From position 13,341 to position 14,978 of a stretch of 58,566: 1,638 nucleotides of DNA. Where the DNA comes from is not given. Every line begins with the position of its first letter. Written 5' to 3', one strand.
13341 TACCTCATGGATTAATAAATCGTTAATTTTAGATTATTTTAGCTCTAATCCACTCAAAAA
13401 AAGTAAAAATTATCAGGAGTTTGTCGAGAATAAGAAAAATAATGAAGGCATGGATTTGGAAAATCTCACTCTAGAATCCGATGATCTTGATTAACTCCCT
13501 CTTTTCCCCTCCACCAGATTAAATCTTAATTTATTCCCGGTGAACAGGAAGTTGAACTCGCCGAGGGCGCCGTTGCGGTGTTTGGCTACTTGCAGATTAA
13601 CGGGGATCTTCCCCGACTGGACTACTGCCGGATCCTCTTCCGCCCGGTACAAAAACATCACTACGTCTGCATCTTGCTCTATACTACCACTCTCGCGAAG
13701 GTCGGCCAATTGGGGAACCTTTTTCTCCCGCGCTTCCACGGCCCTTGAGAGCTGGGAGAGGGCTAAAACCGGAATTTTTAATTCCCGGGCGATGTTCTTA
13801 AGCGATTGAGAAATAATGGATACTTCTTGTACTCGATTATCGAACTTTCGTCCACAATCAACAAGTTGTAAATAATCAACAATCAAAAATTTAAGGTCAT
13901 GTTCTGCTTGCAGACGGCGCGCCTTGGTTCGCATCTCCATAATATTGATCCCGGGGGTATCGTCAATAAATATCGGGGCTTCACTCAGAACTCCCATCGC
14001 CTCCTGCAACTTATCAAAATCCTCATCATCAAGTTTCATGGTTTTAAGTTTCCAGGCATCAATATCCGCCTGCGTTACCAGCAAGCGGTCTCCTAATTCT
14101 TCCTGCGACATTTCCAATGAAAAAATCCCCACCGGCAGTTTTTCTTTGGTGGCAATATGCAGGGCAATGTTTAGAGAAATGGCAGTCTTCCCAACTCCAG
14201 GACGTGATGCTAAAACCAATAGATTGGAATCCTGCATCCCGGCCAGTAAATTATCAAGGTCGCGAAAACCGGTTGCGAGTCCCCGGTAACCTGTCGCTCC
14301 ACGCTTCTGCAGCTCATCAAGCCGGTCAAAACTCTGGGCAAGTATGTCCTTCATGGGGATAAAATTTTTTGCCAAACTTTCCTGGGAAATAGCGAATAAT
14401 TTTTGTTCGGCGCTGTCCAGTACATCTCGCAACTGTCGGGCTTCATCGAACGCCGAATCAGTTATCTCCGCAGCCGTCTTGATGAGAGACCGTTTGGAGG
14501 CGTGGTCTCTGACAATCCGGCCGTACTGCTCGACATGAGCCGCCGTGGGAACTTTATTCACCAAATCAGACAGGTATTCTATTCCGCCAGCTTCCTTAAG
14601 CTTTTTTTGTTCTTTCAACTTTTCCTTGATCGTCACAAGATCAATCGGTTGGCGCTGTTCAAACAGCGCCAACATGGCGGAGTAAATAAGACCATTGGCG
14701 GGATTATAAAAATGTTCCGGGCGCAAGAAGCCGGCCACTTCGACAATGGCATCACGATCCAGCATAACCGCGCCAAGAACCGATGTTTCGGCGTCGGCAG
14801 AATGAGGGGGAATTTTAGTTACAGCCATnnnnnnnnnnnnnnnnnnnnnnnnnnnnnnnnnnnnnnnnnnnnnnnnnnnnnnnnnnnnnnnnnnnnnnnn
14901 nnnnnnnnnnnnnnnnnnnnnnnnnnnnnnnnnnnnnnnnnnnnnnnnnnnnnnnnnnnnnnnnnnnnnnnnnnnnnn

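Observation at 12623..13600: Y1-transposase cassette bracketed by two dnaB 3' ends: 80-bp identical core with synonymously diverged flanks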

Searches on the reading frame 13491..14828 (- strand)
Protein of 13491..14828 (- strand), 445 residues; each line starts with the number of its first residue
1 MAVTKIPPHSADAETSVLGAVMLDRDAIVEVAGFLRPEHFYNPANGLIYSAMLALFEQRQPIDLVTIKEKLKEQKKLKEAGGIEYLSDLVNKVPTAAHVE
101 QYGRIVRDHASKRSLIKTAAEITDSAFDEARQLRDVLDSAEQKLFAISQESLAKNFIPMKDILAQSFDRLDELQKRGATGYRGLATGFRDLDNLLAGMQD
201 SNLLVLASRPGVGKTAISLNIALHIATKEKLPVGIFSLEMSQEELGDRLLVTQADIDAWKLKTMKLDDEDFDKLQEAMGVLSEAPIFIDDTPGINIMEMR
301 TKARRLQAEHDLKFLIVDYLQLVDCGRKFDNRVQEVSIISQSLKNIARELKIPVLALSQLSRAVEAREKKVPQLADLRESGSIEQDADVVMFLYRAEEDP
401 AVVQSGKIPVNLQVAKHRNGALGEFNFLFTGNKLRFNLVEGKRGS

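Call 7: search_protein_families(library=pfam, proteins=[window:13491-14828:-])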
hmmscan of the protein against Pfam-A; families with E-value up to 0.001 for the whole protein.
window:13491-14828:- (445 aa): 4 families
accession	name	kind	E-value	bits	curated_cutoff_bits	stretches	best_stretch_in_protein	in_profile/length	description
PF03796.21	DnaB_C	-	2.7e-95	319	27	1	183-437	1-254/255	DnaB-like helicase C terminal domain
PF00772.26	DnaB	-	1.7e-35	121.6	23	1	7-108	2-103/103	DnaB-like helicase N terminal domain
PF13481.12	AAA_25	-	7.4e-14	52.3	27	1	180-360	11-190/195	AAA domain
PF20720.3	nSTAND3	-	0.00061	20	27.2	0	197-300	13-83/155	Novel STAND NTPase 3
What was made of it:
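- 13491..14828 (-): dnaB, replicative helicase, 445 aa, intact. Pfam DnaB and DnaB_C (call 7).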

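Call 8: find_encoding_contigs(protein=window:13491-14828:-, flank=6000, max_places=10)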
Protein window:13491-14828:- (445 aa): 1 contig read that carries it; 1 place shown.
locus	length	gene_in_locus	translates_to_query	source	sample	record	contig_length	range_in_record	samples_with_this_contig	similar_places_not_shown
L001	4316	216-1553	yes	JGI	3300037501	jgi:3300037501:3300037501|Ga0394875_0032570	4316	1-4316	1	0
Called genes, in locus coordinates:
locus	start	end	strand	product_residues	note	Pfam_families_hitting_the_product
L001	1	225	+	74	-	?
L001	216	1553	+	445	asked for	PF00772:DnaB, PF13481:AAA_25, PF03796:DnaB_C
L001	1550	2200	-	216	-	PF01797:Y1_Tnp (weak)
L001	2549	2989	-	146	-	-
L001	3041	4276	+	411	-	PF05977:MFS_3, PF07690:MFS_1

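Call 28: find_related_loci(query=window:13494-14828:-, collection=metagenome_contigs, flank=4000)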
Query window:13494-14828:- (445 aa) in metagenome_contigs; peptide patterns used: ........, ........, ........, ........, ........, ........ (x = any residue, [..] = any of these).
600 stretches matched a pattern (row limit reached: there are more); 598 encode a relative of the query (tblastn E <= 1e-3); the best 80 are kept; 80 distinct loci.
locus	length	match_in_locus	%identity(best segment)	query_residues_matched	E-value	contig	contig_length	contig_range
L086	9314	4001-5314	63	5-443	0e+0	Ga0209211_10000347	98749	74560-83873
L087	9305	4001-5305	61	5-440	2e-178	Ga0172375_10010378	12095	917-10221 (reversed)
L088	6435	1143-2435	61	5-443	1e-176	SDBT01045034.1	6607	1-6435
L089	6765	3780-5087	61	1-444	3e-174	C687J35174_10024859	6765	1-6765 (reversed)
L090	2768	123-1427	60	5-440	0e+0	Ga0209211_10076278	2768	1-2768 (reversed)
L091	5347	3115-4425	58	1-443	8e-176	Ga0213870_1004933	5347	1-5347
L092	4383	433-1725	58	5-443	2e-175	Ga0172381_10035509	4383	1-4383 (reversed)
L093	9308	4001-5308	59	1-443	2e-169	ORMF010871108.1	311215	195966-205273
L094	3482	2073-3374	60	4-444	7e-178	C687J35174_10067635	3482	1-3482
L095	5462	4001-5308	58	1-443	8e-169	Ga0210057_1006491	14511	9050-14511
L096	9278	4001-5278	59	4-436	2e-167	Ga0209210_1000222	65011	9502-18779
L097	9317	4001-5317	57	1-445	5e-167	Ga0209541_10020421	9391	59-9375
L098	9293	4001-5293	59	5-443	2e-166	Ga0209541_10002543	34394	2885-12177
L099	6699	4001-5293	59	5-443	1e-167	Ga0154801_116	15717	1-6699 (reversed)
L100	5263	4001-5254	60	5-429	2e-164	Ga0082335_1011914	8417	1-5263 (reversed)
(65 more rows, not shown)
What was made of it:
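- Tried and rejected: dnaB loci from metagenomes (call 28).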

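Call 30: find_homologous_proteins(query=window:13494-14828:-, max_evalue=1e-100)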
Query window:13494-14828:- (445 aa): 7938 proteins with E <= 1e-100 among 8000 candidates; the best 120 are listed.
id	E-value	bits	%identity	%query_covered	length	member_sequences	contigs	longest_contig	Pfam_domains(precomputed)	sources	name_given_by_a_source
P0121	2.3e-283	957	100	100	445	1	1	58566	PF03796.22,PF00772.27,PF13481.13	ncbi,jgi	jgi:replicative DNA helicase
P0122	7.4e-264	893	91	100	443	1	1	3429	PF03796.22,PF00772.27,PF13481.13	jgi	jgi:replicative DNA helicase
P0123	1.0e-248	843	86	100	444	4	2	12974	PF03796.22,PF00772.27,PF13481.13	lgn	-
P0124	1.2e-245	833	85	100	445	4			PF03796.22,PF00772.27,PF13481.13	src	-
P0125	9.8e-245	830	84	100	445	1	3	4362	PF06745.20,PF03796.22,PF00772.27,PF13481.13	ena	-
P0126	1.1e-243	827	83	100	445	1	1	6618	PF06745.20,PF03796.22,PF00772.27,PF13481.13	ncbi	-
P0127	8.4e-221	751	77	100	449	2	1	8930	PF06745.20,PF03796.22,PF00772.27,PF13481.13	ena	-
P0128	2.0e-217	740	76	100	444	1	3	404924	PF06745.20,PF03796.22,PF00772.27,PF13481.13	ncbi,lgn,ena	-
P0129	7.3e-208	709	74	99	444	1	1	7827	PF06745.20,PF03796.22,PF00772.27,PF13481.13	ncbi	-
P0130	9.7e-204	695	71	99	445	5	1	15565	PF03796.22,PF00772.27,PF13481.13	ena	-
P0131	2.8e-193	661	68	98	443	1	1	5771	PF03796.22,PF00772.27,PF13481.13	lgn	-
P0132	4.0e-193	660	69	99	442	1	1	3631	PF03796.22,PF00772.27,PF13481.13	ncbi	-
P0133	8.2e-193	659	69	99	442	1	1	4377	PF03796.22,PF00772.27,PF13481.13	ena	-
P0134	1.4e-192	658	68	99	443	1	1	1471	PF03796.22,PF00772.27,PF13481.13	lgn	-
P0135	2.6e-192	658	68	99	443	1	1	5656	PF03796.22,PF00772.27,PF13481.13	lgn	-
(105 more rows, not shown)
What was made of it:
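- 13491..14828 (-): Homologues are listed in call 30.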

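Call 32: find_encoding_contigs(protein=P0122, flank=6000, max_places=4)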
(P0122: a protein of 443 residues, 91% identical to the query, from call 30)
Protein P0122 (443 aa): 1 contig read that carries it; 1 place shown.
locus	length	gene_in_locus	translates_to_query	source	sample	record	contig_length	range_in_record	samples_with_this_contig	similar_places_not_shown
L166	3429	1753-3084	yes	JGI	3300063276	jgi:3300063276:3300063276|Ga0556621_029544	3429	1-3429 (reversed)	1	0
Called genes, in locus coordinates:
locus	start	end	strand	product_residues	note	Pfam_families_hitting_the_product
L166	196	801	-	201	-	PF18914:DUF5666 (faint)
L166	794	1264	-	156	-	PF17936:Big_6 (weak)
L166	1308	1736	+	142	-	-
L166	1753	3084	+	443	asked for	PF00772:DnaB, PF13481:AAA_25, PF03796:DnaB_C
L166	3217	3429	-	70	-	?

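Call 38: find_encoding_contigs(protein=P0126, flank=3500, max_places=3)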
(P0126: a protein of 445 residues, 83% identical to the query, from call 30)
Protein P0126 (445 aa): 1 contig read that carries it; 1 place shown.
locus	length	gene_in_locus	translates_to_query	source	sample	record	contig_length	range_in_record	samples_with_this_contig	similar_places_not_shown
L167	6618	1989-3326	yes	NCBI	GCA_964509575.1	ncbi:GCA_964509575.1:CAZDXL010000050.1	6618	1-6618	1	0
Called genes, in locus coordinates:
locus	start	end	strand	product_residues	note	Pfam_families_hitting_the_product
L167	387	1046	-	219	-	PF18914:DUF5666 (faint)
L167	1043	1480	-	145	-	-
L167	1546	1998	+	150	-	-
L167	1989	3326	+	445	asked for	PF00772:DnaB, PF13481:AAA_25, PF03796:DnaB_C, PF06745:ATPase (weak)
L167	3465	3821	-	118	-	-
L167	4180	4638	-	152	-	-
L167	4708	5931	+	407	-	PF05977:MFS_3, PF07690:MFS_1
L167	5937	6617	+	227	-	?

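Call 39: find_encoding_contigs(protein=P0127, flank=3500, max_places=3)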
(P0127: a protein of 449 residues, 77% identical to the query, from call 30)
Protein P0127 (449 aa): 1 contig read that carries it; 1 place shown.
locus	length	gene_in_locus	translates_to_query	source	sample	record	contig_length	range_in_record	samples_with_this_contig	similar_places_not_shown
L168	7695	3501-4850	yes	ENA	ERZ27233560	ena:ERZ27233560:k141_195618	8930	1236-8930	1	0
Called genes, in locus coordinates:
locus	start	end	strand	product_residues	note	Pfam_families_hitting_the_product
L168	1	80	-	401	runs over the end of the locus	PF12704:MacB_PCD, PF02687:FtsX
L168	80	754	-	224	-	PF02463:SMC_N (weak), PF00005:ABC_tran, PF13304:AAA_21 (faint)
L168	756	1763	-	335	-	PF25940:LcnD_C (faint), PF25967:RND-MFP_C (weak), PF25989:YknX_C (weak)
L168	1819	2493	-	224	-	-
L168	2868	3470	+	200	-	-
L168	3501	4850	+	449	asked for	PF00772:DnaB, PF03796:DnaB_C, PF13481:AAA_25, PF06745:ATPase (weak)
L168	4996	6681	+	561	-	PF03485:Arg_tRNA_synt_N, PF00750:tRNA-synt_1d, PF05746:DALR_1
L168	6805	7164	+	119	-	PF00334:NDK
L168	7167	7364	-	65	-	-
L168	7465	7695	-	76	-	?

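Call 40: find_encoding_contigs(protein=P0128, flank=3500, max_places=3)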
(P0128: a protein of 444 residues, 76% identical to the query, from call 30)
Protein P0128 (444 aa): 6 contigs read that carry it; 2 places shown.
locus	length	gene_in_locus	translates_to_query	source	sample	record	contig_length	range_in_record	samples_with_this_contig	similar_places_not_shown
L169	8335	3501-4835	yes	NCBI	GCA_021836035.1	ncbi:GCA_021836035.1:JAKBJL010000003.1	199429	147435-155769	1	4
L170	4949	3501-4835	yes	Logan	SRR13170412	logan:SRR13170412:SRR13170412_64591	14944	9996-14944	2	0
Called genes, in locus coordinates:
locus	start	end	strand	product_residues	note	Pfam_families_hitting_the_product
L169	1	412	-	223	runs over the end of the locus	PF02463:SMC_N (faint), PF00005:ABC_tran, PF13304:AAA_21 (faint)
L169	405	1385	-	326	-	PF25917:BSH_RND (faint), PF25975:CzcB_C (weak), PF25989:YknX_C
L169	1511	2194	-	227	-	-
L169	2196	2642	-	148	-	PF09136:Glucodextran_B (weak)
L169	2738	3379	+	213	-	PF13483:Lactamase_B_3, PF12706:Lactamase_B_2 (weak)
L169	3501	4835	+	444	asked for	PF00772:DnaB, PF13481:AAA_25, PF03796:DnaB_C, PF06745:ATPase (weak)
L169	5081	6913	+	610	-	PF03485:Arg_tRNA_synt_N, PF00750:tRNA-synt_1d, PF05746:DALR_1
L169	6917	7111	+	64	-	-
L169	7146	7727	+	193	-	PF00334:NDK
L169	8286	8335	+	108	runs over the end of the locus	-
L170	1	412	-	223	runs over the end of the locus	PF02463:SMC_N (faint), PF00005:ABC_tran, PF13304:AAA_21 (faint)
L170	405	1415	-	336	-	PF25917:BSH_RND (faint), PF25975:CzcB_C (weak), PF25989:YknX_C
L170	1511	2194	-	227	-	-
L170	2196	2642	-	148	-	PF09136:Glucodextran_B (weak)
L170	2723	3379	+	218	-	PF13483:Lactamase_B_3, PF12706:Lactamase_B_2 (weak)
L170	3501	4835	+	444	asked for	PF00772:DnaB, PF13481:AAA_25, PF03796:DnaB_C, PF06745:ATPase (weak)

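Call 67: list_cluster_members(proteins=[P0121, P0001, P0004, P0122])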
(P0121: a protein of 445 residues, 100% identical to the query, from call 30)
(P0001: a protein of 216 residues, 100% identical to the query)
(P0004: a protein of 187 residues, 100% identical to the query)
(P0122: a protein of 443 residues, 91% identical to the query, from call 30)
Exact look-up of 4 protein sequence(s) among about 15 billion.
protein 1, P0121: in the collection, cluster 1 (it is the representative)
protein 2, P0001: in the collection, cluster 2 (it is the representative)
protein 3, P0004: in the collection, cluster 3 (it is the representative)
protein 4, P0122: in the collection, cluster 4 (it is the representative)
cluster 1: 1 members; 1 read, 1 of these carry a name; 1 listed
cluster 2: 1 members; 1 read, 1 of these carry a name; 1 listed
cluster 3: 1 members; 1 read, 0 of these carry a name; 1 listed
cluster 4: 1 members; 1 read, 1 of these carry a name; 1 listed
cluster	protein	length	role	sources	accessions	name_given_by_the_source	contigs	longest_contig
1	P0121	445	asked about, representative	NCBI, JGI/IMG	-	replicative DNA helicase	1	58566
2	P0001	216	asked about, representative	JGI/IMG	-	putative transposase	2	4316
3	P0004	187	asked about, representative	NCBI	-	-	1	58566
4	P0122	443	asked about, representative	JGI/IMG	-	replicative DNA helicase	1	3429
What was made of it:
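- Only two contigs of this strain exist (calls 8, 67).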
